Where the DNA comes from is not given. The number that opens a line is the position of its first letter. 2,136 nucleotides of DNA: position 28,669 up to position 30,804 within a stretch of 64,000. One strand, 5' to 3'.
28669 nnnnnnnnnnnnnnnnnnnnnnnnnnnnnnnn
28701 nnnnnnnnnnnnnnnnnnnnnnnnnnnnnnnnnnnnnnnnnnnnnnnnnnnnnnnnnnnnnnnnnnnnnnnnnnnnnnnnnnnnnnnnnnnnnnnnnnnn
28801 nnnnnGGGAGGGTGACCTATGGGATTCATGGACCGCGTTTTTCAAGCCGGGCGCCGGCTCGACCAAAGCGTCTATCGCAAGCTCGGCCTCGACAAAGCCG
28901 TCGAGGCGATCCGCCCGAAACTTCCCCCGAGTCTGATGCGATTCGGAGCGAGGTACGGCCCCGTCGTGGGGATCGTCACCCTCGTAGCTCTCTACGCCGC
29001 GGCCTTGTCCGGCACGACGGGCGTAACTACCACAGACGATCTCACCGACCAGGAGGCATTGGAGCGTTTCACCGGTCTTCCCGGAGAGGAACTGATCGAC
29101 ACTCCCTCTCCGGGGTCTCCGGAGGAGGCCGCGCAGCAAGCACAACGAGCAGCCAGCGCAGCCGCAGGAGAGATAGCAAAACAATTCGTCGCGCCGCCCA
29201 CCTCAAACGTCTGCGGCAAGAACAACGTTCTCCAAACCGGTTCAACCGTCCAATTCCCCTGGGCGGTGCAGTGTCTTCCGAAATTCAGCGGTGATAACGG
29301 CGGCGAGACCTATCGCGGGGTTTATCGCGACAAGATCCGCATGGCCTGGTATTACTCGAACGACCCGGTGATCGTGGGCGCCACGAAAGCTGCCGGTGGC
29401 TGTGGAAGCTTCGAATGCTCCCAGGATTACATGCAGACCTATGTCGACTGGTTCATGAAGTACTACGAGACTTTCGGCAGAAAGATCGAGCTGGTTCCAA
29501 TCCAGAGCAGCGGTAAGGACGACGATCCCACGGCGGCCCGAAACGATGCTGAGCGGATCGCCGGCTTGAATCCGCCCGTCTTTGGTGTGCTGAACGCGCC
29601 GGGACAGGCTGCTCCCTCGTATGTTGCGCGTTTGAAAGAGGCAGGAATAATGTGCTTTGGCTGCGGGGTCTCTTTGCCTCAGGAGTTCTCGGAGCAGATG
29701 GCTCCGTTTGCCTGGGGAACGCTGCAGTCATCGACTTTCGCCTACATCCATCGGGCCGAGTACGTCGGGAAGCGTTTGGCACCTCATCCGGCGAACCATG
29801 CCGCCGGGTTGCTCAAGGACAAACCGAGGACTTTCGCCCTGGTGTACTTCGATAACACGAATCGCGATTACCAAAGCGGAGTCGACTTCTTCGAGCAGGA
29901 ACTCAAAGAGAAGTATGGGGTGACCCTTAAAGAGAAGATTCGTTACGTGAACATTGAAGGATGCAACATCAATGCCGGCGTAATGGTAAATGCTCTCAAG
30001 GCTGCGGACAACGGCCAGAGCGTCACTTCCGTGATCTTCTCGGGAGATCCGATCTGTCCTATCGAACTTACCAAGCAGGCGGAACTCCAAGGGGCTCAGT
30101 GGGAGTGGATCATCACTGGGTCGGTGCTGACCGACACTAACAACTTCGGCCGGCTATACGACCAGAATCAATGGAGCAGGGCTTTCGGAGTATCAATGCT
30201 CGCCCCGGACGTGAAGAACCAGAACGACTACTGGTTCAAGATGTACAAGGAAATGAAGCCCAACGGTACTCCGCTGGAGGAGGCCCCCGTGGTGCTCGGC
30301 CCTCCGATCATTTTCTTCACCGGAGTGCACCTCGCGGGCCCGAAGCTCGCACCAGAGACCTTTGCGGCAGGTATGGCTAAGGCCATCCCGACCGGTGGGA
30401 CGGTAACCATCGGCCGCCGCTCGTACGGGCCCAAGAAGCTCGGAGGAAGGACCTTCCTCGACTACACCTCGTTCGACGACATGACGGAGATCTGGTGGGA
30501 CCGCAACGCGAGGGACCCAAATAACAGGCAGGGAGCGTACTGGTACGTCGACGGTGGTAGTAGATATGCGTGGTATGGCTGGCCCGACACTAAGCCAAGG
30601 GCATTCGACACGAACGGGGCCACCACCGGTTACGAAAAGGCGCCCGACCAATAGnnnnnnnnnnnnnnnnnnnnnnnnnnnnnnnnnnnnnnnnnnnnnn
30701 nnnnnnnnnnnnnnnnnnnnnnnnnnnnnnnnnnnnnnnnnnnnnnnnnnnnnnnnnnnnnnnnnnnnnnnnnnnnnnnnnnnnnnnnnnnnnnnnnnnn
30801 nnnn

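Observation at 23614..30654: Liv-type ABC importer with an MFS-transporter domain fused to both ATPase subunits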

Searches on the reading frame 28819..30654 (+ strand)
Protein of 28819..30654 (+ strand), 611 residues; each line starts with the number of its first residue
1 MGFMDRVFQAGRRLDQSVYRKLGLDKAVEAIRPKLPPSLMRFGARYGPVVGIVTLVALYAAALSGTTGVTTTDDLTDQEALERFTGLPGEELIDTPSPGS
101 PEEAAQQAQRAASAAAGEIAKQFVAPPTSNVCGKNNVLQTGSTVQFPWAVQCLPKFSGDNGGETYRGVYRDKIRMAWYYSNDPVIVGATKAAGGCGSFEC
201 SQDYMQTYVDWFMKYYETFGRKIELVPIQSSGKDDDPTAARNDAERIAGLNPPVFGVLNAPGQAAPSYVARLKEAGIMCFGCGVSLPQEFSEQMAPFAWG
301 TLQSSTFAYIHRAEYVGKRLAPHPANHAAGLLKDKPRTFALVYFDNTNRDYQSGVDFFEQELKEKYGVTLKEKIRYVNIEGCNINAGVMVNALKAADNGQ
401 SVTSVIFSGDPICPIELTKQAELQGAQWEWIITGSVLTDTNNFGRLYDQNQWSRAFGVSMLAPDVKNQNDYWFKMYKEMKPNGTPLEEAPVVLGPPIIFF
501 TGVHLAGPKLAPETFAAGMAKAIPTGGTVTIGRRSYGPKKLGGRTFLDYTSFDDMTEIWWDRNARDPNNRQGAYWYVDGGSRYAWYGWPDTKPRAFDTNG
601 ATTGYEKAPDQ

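Call 6: search_protein_families(library=pfam, proteins=[window:28819-30654:+], max_evalue=0.01)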
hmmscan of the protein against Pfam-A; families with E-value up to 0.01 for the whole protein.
window:28819-30654:+ (611 aa): 0 families

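Call 7: search_protein_families(library=ncbifam, proteins=[window:28819-30654:+], max_evalue=0.01)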
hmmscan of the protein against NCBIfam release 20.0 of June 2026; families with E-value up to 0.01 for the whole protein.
window:28819-30654:+ (611 aa): 0 families

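Call 21: find_homologous_proteins(query=window:28819-30651:+, max_evalue=0.00001)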
Query window:28819-30651:+ (611 aa): 122 proteins with E <= 0.00001 among 8000 candidates; the best 120 are listed.
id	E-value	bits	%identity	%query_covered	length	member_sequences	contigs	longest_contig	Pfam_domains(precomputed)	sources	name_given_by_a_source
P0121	0.0e+0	1332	92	100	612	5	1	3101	-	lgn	-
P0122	0.0e+0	1087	75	100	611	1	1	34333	-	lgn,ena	-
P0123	5.4e-206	704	62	81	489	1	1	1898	PF13458.13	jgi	jgi:hypothetical protein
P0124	4.0e-203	694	62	80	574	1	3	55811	PF13458.13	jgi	jgi:hypothetical protein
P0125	9.9e-200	683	51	100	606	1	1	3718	-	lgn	-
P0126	1.7e-199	682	60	83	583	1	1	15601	-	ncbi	ncbi:MAG: hypothetical protein ACRDKT_00075 [Actinomycetota bacterium]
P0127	3.0e-199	682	53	100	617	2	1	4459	-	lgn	-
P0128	2.8e-198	678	61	81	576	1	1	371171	-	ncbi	-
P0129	6.3e-198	677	59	81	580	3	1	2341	-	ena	-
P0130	6.5e-197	674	51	100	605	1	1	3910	-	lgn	-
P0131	1.6e-195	669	52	97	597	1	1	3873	-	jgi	jgi:hypothetical protein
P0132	1.2e-194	666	50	100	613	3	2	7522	-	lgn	-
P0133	3.0e-194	665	52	100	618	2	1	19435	PF13458.13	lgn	-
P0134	4.6e-192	658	57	81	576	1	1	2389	PF13458.13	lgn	-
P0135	4.4e-190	651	58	81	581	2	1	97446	-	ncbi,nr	ncbi:MAG TPA: hypothetical protein VG929_04665 [Actinomycetota bacterium]|nr:hypothetical protein [A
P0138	5.0e-187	641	57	81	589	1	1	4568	PF13458.13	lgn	-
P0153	2.1e-93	332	42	76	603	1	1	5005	PF13458.13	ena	-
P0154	2.6e-93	332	40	85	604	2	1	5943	PF13458.13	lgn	-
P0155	5.8e-93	330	42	75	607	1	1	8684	PF13458.13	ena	-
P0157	1.0e-92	330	42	80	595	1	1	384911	PF00702.33,PF13458.13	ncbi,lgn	ncbi:MAG: hypothetical protein ACOYXM_12675 [Actinomycetota bacterium]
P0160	7.2e-92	327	42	80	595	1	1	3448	PF13458.13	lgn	-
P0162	1.3e-91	326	42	75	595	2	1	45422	PF13458.13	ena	-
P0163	1.9e-91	325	42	75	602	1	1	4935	PF13458.13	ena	-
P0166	3.6e-90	321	42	75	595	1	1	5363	PF13458.13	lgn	-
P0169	1.5e-89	319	41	76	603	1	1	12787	PF13458.13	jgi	jgi:hypothetical protein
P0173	4.4e-89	318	37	92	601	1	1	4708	PF13458.13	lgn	-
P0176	5.6e-89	317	37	93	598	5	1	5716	PF13458.13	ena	-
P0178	1.0e-88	316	40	79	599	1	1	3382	PF13458.13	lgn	-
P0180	4.7e-88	314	39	75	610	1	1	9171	PF13458.13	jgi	jgi:hypothetical protein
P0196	5.1e-83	298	39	75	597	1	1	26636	PF13458.13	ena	-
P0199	5.0e-82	294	43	66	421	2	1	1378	PF13458.13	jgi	jgi:hypothetical protein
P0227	1.3e-72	263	37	80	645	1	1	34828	-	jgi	jgi:hypothetical protein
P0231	1.6e-66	243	34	75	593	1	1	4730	PF13458.13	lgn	-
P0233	2.7e-63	232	33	75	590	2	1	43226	-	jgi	jgi:hypothetical protein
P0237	3.0e-55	206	34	76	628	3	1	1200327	-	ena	-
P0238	3.1e-54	202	31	77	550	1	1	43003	-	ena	-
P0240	1.0e-36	145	29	72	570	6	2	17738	-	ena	-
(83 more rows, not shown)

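Call 24: search_solved_structures(query=A2, max_evalue=1)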
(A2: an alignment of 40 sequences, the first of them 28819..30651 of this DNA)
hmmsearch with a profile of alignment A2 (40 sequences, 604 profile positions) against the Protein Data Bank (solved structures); distinct sequences matched with E-value up to 1: 0.

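Call 35: predict_structure(alignment_id=A2)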
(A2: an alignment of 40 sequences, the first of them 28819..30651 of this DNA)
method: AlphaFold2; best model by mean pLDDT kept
length: 611 residues; sequences in the alignment: 40
mean_pLDDT: 85.7   pTM: 0.77
mean pLDDT of the five models: 85.7, 85.1, 83.6, 82.3, 82.1
residues with pLDDT >= 90: 394; 70-90: 136; 50-70: 30; < 50: 51
segments of 3 or more residues with pLDDT < 50: 64-102, 114-125
pLDDT, mean of each block of 10 residues (from residue 1): 79 84 82 75 74 75 38 34 34 34 57 45 50 82 84 88 96 97 90 86 94 94 97 95 98 97 95 98 90 95 93 97 98 98 94 95 97 94 95 96 96 96 98 87 95 97 90 92 76 91 96 97 84 91 88 95 96 95 94 96 86 58
secondary structure, 60 per line:
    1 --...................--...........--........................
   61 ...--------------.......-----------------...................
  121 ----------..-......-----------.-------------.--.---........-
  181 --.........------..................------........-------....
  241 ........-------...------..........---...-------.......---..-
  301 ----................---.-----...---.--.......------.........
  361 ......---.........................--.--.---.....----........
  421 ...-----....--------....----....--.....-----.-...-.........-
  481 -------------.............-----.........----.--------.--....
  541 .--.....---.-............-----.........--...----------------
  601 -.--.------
elements in order: H3-21 H24-34 H37-63 H78-84 H102-120 E137-139 E172-179 H183-191 H198-215 E222-229 H237-248 E256-258 H265-274 E278-280 H288-294 H305-320 E339-345 H352-366 E370-377 H378-394 E404-408 H413-423 E429-432 H441-444 H449-452 E455-459 H471-479 H494-506 H512-520 E537-541 E544-548 E554-565 E571-576 E582-584

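Call 37: fold_search(model_id=the predicted structure, library=pdb)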
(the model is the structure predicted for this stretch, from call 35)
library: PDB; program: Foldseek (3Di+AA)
matches with E <= 10: 1573; with E <= 0.001: 568
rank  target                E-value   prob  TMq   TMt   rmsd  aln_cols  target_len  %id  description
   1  4mpt_A                1.8e-11  1.00  0.43  0.66   9.0       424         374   13  Crystal Structure of Periplasmic binding Protein Type 1 from Bordetella pertussis Tohama I (released 2013-12-11)
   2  4n03                  1.9e-11  1.00  0.43  0.64   6.1       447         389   14  Fatty acid ABC transporter substrate-binding protein from Thermomonospora curvata (released 2013-10-16)
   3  4gnr                  2.4e-11  1.00  0.45  0.73   5.5       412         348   13  1.0 Angstrom resolution crystal structure of the branched-chain amino acid transporter substrate binding protein LivJ fr (released 2012-09-05)
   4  4evs                  2.8e-11  1.00  0.42  0.65   8.1       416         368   13  Crystal structure of ABC transporter from R. palustris - solute binding protein (RPA0985) in complex with 4-hydroxybenzo (released 2012-05-23)
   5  4q6w_B                3.2e-11  1.00  0.42  0.66   8.7       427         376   12  Crystal Structure of Periplasmic Binding Protein type 1 from Bordetella pertussis Tohama I complexed with 3-Hydroxy Be (released 2014-07-02)
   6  1dp4_A                4.2e-11  1.00  0.39  0.52   8.8       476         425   13  DIMERIZED HORMONE BINDING DOMAIN OF THE ATRIAL NATRIURETIC PEPTIDE RECEPTOR (released 2000-07-12)
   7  4ey3                  5.6e-11  1.00  0.42  0.66   8.6       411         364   12  Crystal structure of solute binding protein of ABC transporter in complex with p-hydroxybenzoic acid (released 2012-05-30)
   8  4q6w_A                6.6e-11  1.00  0.44  0.68   8.6       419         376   13  Crystal Structure of Periplasmic Binding Protein type 1 from Bordetella pertussis Tohama I complexed with 3-Hydroxy Be (released 2014-07-02)
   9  7c7s_A                6.6e-11  1.00  0.40  0.36   8.5       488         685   12  Cryo-EM structure of the CGP54626-bound human GABA(B) receptor in inactive state. (released 2020-07-01)
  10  4eyg_A                8.3e-11  1.00  0.41  0.66   8.6       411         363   13  Crystal structure of solute binding protein of ABC transporter from Rhodopseudomonas palustris BisB5 in complex with v (released 2012-05-30)
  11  1dp4_C                8.3e-11  1.00  0.38  0.50   9.3       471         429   12  DIMERIZED HORMONE BINDING DOMAIN OF THE ATRIAL NATRIURETIC PEPTIDE RECEPTOR (released 2000-07-12)
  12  4kv7                  9.2e-11  1.00  0.40  0.62   6.8       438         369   10  The crystal structure of a possible leucine/isoleucine/valine-binding protein from Rhodopirellula baltica SH 1 (released 2013-06-05)
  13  7cum_A                9.2e-11  1.00  0.37  0.34   8.5       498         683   12  Cryo-EM structure of human GABA(B) receptor bound to the antagonist CGP54626 (released 2020-11-11)
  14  4n0q_B                1.0e-10  1.00  0.43  0.71   5.4       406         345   16  Crystal Structure of an ABC transporter, substrate-binding protein from Brucella melitensis 16M in complex with L-Leuc (released 2013-11-06)
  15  5cnj_B                1.1e-10  1.00  0.43  0.57   7.5       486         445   12  mGlur2 with glutamate analog (released 2015-09-09)
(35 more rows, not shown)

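Call 65: find_encoding_contigs(protein=P0237, flank=8000, max_places=2)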
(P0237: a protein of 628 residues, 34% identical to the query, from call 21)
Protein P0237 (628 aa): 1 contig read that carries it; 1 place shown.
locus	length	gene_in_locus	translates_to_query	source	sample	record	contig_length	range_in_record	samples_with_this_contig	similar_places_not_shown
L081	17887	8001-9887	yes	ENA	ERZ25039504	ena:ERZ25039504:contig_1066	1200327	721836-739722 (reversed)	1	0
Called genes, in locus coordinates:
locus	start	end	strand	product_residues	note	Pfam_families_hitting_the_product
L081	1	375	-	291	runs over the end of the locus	PF05724:TPMT (weak), PF08241:Methyltransf_11, PF08242:Methyltransf_12, PF13649:Methyltransf_25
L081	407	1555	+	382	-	-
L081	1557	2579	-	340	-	-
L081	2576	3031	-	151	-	PF00005:ABC_tran (weak), PF12399:BCA_ABC_TP_C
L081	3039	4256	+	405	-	-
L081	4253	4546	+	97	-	-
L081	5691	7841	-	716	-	PF02653:BPD_transp_2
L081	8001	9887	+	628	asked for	-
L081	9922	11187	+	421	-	PF00378:ECH_1, PF16113:ECH_2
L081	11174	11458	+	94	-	-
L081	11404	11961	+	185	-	-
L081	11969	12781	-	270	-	-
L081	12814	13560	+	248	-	PF01553:Acyltransferase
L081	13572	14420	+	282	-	PF13622:4HBT_3, PF20789:4HBT_3C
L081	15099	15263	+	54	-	-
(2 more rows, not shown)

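Call 66: find_encoding_contigs(protein=P0240, flank=8000, max_places=2)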
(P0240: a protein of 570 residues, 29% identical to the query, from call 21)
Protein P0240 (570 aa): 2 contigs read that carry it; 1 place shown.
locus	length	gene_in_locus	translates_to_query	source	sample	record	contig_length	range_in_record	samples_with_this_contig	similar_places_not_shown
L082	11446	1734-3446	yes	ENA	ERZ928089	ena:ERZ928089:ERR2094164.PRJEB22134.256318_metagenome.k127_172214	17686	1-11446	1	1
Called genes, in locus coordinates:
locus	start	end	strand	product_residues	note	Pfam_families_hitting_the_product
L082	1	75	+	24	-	?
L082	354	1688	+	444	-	-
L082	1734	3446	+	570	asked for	-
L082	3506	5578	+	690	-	PF02653:BPD_transp_2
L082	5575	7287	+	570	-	PF00005:ABC_tran, PF02463:SMC_N (faint), PF03193:RsgA_GTPase (faint), PF13476:AAA_23 (faint), PF13555:AAA_29 (faint), PF13604:AAA_30 (faint), PF00005:ABC_tran, PF12399:BCA_ABC_TP_C, +3 more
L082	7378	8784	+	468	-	PF00171:Aldedh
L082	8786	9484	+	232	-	PF01841:Transglut_core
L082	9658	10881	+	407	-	PF00067:p450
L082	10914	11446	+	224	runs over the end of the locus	PF00561:Abhydrolase_1, PF12146:Hydrolase_4, PF12697:Abhydrolase_6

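Call 68: find_encoding_contigs(protein=P0238, flank=7000, max_places=1)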
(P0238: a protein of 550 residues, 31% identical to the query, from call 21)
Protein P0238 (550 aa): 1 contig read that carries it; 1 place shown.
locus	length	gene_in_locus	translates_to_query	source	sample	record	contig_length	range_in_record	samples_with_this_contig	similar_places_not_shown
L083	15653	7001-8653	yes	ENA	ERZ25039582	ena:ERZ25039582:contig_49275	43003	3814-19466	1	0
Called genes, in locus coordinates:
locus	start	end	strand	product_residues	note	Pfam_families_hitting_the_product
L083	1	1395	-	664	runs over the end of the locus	PF06439:3keto-disac_hyd (faint)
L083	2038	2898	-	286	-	PF16889:Hepar_II_III_N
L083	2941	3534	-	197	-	-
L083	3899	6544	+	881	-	PF00005:ABC_tran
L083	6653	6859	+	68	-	-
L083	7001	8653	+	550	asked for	-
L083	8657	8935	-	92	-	-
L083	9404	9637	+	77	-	-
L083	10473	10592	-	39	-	-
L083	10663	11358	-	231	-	-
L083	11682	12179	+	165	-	PF10531:SLBB, PF14520:HHH_5 (faint), PF14716:HHH_8 (faint), PF00633:HHH, PF12836:HHH_3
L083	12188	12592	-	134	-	-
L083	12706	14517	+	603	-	PF03772:Competence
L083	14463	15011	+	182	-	PF00809:Pterin_bind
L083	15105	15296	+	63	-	-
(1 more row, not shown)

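Call 69: find_encoding_contigs(protein=P0233, flank=7000, max_places=1)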
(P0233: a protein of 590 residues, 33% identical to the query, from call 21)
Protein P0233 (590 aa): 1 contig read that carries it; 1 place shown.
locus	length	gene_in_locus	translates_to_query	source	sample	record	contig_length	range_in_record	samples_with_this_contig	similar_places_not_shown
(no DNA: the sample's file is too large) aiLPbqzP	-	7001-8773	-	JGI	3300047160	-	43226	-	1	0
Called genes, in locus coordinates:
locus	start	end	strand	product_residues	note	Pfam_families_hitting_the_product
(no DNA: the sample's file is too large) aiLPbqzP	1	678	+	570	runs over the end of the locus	PF00501:AMP-binding, PF14535:AMP-binding_C_2 (weak)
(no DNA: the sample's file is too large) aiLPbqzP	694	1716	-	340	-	PF00296:Bac_luciferase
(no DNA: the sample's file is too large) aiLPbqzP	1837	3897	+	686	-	PF02653:BPD_transp_2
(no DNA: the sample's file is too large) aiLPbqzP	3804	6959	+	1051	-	-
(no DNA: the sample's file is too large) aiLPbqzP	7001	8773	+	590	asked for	-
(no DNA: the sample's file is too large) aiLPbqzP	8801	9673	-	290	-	PF09754:PAC2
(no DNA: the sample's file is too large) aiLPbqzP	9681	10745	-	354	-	PF01636:APH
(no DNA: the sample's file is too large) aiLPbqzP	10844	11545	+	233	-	PF00085:Thioredoxin, PF14561:TPR_20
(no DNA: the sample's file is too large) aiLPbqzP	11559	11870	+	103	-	-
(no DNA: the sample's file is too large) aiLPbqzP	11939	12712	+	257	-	PF10531:SLBB, PF00633:HHH, PF12836:HHH_3, PF03934:T2SSK (weak), PF14520:HHH_5 (faint)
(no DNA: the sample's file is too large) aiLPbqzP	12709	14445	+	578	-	PF03772:Competence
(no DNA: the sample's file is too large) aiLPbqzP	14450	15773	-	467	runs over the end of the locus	PF01019:G_glu_transpept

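Call 70: find_encoding_contigs(protein=P0227, flank=7000, max_places=1)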
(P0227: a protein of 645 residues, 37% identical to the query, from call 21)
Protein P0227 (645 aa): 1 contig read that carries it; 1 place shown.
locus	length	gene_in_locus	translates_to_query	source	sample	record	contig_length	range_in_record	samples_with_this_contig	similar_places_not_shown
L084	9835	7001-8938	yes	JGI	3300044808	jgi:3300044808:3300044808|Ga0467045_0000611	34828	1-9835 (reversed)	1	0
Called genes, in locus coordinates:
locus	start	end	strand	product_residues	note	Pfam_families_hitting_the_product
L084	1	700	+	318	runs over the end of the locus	PF00296:Bac_luciferase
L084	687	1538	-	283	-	-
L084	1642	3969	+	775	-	PF02653:BPD_transp_2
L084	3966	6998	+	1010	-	PF07690:MFS_1, PF00005:ABC_tran, PF13476:AAA_23 (faint), PF13555:AAA_29 (faint), PF13304:AAA_21 (faint), PF00005:ABC_tran, PF12399:BCA_ABC_TP_C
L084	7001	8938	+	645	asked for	-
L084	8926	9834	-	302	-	?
